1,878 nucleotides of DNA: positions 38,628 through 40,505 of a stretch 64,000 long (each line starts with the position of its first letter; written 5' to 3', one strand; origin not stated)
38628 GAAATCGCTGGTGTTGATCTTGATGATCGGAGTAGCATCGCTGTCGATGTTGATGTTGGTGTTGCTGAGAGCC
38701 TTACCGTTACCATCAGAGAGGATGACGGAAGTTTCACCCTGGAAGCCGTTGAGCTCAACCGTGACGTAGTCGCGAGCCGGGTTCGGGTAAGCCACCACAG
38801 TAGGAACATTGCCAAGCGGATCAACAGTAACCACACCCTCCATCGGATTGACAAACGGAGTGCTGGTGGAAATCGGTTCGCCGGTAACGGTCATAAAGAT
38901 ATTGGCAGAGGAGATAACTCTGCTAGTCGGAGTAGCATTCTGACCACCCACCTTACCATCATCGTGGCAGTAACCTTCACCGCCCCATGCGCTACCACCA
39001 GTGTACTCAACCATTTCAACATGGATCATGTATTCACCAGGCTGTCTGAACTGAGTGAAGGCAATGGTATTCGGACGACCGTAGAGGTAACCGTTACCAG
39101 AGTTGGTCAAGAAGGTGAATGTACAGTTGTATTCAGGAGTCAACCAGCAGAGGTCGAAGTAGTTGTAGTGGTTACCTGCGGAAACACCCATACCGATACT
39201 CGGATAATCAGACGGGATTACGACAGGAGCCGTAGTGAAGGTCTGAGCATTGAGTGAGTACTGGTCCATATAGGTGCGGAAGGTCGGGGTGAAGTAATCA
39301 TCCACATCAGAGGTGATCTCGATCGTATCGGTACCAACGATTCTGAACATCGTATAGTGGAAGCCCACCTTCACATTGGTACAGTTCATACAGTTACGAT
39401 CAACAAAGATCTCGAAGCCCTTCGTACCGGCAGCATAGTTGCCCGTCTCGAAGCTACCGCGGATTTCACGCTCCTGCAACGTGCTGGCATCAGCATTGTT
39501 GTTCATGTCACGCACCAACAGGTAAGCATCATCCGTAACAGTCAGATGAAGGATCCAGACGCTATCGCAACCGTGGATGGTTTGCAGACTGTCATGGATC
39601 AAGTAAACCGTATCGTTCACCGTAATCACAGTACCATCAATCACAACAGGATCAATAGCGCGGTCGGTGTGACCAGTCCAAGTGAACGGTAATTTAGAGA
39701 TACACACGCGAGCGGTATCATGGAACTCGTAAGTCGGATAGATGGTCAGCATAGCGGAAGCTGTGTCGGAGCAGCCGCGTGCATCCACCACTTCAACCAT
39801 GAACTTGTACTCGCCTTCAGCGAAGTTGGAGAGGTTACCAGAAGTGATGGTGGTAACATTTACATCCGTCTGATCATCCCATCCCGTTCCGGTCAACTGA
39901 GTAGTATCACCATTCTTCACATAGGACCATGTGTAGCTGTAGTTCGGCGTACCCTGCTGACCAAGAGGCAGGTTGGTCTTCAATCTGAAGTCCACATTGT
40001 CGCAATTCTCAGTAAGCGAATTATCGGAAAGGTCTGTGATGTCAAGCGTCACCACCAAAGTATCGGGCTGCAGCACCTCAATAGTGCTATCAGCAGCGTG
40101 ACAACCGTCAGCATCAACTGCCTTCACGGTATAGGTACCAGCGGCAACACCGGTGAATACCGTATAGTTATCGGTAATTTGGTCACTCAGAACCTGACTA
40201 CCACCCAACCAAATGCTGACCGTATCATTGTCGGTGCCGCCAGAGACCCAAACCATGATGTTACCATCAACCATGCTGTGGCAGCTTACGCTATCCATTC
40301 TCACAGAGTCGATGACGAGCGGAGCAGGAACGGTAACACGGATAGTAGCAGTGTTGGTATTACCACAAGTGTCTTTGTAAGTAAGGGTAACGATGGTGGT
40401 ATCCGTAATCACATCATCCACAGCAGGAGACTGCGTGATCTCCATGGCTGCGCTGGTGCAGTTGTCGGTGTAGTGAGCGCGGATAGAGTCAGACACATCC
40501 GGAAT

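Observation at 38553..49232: A 10.7 kb single-gene surface protein that mixes SprB-type repeats, about 20 HYR-like modules and two unclassifiable terminal regions behind a type A T9SS signal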

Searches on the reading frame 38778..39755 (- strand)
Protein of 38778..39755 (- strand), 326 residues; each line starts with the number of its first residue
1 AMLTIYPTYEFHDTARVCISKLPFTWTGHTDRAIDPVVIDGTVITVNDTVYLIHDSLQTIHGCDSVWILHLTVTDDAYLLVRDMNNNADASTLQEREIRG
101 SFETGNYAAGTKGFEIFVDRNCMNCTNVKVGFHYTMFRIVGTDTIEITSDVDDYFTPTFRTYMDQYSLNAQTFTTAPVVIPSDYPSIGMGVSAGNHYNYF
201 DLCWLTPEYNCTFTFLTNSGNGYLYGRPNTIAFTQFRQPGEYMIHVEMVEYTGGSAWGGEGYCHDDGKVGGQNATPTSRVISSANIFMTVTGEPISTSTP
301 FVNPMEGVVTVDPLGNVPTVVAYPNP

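Call 13: search_protein_families(library=pfam, proteins=[window:38778-39755:-], max_evalue=1)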
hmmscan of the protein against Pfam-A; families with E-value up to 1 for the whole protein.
seq(326 aa): 0 families

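Call 17: find_homologous_proteins(query=window:38805-39731:-, max_evalue=0.001)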
Query seq(309 aa) (309 aa): 2 proteins with E <= 0.001 among 447 candidates.
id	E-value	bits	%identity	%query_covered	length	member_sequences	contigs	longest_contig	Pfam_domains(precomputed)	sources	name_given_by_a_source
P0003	1.0e-115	405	77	73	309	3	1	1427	PF18962.8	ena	-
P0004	1.7e-49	187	76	37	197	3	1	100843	PF18962.8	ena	-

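Call 19: find_encoding_contigs(protein=P0004, flank=10000, max_places=4)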
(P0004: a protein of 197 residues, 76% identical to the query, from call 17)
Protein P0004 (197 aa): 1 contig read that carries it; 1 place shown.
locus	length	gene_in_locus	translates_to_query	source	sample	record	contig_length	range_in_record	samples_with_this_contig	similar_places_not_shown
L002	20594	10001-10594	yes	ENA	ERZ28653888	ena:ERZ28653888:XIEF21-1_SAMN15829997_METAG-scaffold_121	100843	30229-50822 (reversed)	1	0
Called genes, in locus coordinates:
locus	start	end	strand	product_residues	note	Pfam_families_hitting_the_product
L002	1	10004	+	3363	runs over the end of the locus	PF19081:Ig_7 (faint), PF13573:SprB (weak)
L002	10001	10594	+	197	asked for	PF18962:Por_Secre_tail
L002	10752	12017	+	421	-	PF00144:Beta-lactamase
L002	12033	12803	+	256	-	PF01887:SAM_HAT_N, PF20257:SAM_HAT_C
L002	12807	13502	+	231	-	PF18962:Por_Secre_tail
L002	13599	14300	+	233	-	PF18962:Por_Secre_tail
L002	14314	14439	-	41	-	-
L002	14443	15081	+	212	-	-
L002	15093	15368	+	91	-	-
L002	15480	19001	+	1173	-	PF18962:Por_Secre_tail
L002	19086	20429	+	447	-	PF03062:MBOAT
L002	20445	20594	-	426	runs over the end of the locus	PF13657:Couple_hipA, PF07804:HipA_C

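Call 43: predict_structure(alignment_id=A3)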
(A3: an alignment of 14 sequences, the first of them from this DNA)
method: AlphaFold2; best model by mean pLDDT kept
length: 312 residues; sequences in the alignment: 14
mean_pLDDT: 81.0   pTM: 0.79
mean pLDDT of the five models: 81.0, 80.6, 79.2, 79.1, 77.2
residues with pLDDT >= 90: 118; 70-90: 130; 50-70: 35; < 50: 29
segments of 3 or more residues with pLDDT < 50: 179-182, 287-303, 305-312
pLDDT, mean of each block of 10 residues (from residue 1): 81 71 68 80 72 74 92 81 87 89 93 90 96 91 91 77 91 67 73 89 75 88 95 97 82 85 94 96 66 41 46 37
secondary structure, 60 per line:
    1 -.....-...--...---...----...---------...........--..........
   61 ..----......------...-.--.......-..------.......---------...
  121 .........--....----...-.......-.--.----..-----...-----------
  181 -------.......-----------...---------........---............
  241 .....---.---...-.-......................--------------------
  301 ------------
elements in order: E2-6 E13-15 E26-28 E38-48 E51-62 E67-72 E86-92 E102-108 E118-129 E132-135 E144-150 E167-169 E188-190 H191-194 E218-225 E229-245 E259-280

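Call 69: fold_search(model_id=the predicted structure, library=pdb)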
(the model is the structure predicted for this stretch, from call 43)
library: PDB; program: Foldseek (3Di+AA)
matches with E <= 10: 1372; with E <= 0.001: 4
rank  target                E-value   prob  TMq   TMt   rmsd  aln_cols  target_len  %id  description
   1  3vac_A                2.4e-04  0.99  0.28  0.25  19.1       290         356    9  Crystal Structure of the CFA/I Enterotoxigenic E. coli adhesin CfaE mutant G168D (released 2013-02-20)
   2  2hb0_A                5.2e-04  0.92  0.24  0.22  20.1       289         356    8  Crystal Structure of CfaE, the Adhesive Subunit of CFA/I Fimbria of Enterotoxigenic Escherichia coli (released 2007-06-26)
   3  2hb0_B                7.7e-04  0.92  0.25  0.22  18.4       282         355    9  Crystal Structure of CfaE, the Adhesive Subunit of CFA/I Fimbria of Enterotoxigenic Escherichia coli (released 2007-06-26)
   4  8k2f                  9.6e-04  1.00  0.29  0.20   9.4       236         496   10  Crystal structure of Group 1 oligosaccharide-releasing beta-N-acetylgalactosaminidase NgaCa from Cohnella abietis, apo 1 (released 2024-04-24)
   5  5l7u_B                2.6e-03  0.84  0.20  0.12  17.4       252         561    6  Crystal structure of BvGH123 with bound GalNAc (released 2017-03-22)
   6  4ofq_B                2.7e-03  0.75  0.21  0.20  13.5       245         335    7  Structure of the C-terminal domain of the Streptococcus pyogenes antigen I/II-family protein AspA (released 2014-03-12)
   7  4ofq_A                3.1e-03  0.82  0.22  0.20  14.3       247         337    7  Structure of the C-terminal domain of the Streptococcus pyogenes antigen I/II-family protein AspA (released 2014-03-12)
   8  8k2j                  3.6e-03  0.87  0.23  0.15  12.3       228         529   10  Crystal structure of Group 3 Oligosaccharide/Monosaccharide-releasing beta-N-acetylgalactosaminidase NgaDssm, apo form (released 2024-04-24)
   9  8gsx                  3.6e-03  0.75  0.21  0.24  17.2       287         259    9  X-ray structure of Clostridium perfringens pili protein B collagen-binding domains (released 2023-06-07)
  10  5dz9                  4.5e-03  0.60  0.20  0.19  14.9       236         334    6  Streptococcus agalactiae AgI/II polypeptide BspA C-terminal domain (Mut) (released 2016-06-22)
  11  8beg_B                6.3e-03  0.57  0.21  0.12  16.2       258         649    6  Structure of Ig-like domains from PrgB (released 2022-11-30)
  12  5fqe_A                6.6e-03  0.97  0.27  0.16  10.6       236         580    8  The details of glycolipid glycan hydrolysis by the structural analysis of a family 123 glycoside hydrolase from Clostr (released 2016-03-30)
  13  7m3l_H2               7.4e-03  0.89  0.21  0.42  10.5       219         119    6  Canine parvovirus and Fab14 at partial occupancy (released 2021-07-28)
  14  8k2h_B                7.8e-03  0.92  0.26  0.16  11.2       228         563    8  Crystal structure of Group 2Oligosaccharide/Monosaccharide-releasing beta-N-acetylhexosaminidase NgaAt from Arabidopsi (released 2024-04-24)
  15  5l7u_A                8.7e-03  0.95  0.26  0.16  12.3       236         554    7  Crystal structure of BvGH123 with bound GalNAc (released 2017-03-22)
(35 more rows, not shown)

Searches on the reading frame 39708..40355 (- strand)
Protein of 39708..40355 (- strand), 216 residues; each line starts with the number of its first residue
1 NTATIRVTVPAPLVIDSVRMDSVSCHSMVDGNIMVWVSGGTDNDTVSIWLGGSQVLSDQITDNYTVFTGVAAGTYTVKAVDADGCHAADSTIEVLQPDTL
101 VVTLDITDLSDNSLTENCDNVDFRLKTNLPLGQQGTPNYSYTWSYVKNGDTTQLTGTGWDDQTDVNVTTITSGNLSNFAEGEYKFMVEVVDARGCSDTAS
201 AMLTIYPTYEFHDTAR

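Call 13: search_protein_families(library=pfam, proteins=[window:39708-40355:-], max_evalue=1)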
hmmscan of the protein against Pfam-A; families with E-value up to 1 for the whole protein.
seq(216 aa): 12 families
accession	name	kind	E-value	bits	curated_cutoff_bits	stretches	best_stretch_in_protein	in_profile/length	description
PF08329.16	ChitinaseA_N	-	9.2e-06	25.8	21.2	2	169-207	71-109/133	Chitinase A, N-terminal domain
PF22352.2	K319L-like_PKD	-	0.002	18.5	27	1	139-204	29-83/84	K319L-like, PKD domain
PF14054.11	DUF4249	-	0.012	15.6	28.5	1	43-167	53-162/269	Domain of unknown function (DUF4249)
PF07495.19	Y_Y_Y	-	0.013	15.8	26.6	0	174-194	31-51/65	Y_Y_Y domain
PF21540.3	Choline_bind_4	-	0.018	15.4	27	1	135-149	4-18/21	Choline-binding repeat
PF06832.18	BiPBP_C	-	0.022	15.1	26.8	1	32-85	34-84/90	Penicillin-Binding Protein C-terminus Family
PF15418.12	DUF4625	-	0.027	15.2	27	1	176-205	101-130/131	Domain of unknown function (DUF4625)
PF05345.18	He_PIG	-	0.029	15.2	24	1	172-205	62-95/96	Putative Ig domain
PF18370.7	RGI_lyase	-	0.052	14.3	27.8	1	30-91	17-82/86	Rhamnogalacturonan I lyases beta-sheet domain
PF19081.6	Ig_7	-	0.14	12.9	27.3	0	63-90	48-75/84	Ig-like domain CHU_C associated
PF24312.1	Ig-like_POM152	-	0.15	12.9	27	0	126-168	22-64/89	Nucleoporin POM152, Ig-like domain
PF23148.1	Gp77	-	0.44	11.6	27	1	6-47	27-64/84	Podophage GP4 fiber-tail adaptor protein gp77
